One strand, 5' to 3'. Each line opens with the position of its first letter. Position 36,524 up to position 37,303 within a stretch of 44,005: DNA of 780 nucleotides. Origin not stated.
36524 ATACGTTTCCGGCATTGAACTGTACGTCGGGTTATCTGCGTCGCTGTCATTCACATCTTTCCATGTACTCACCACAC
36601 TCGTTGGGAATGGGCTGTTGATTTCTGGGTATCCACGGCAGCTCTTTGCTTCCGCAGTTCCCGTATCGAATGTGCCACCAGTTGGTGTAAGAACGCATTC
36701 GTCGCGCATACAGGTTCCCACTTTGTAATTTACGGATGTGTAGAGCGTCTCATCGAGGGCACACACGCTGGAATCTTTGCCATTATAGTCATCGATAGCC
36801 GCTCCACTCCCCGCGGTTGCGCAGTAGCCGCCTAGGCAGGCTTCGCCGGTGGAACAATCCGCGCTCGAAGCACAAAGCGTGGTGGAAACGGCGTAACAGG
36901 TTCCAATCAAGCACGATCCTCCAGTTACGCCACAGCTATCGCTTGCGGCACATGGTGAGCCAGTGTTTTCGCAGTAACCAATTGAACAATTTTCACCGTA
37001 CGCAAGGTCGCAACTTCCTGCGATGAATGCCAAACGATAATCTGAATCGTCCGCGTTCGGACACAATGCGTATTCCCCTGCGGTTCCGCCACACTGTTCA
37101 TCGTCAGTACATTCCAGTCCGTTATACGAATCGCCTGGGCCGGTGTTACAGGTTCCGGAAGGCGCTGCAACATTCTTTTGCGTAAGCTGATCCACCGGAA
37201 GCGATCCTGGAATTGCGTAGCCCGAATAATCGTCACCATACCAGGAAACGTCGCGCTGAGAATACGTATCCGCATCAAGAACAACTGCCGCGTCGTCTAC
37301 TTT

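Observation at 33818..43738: TSP3-repeat anchor protein plus a 3061-aa Cys-rich giant secreted protein as one operon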

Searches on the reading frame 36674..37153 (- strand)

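Call 66: search_protein_families(library=pfam, proteins=[window:36674-37153:-], max_evalue=10)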
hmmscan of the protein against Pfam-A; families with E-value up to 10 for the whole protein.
window:36674-37153:- (160 aa): 1 family
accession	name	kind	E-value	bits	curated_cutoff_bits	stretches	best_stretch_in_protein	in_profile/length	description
PF23416.1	DUF7107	-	0.22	12.3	24.6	1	81-112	14-47/48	Domain of unknown function (DUF7107)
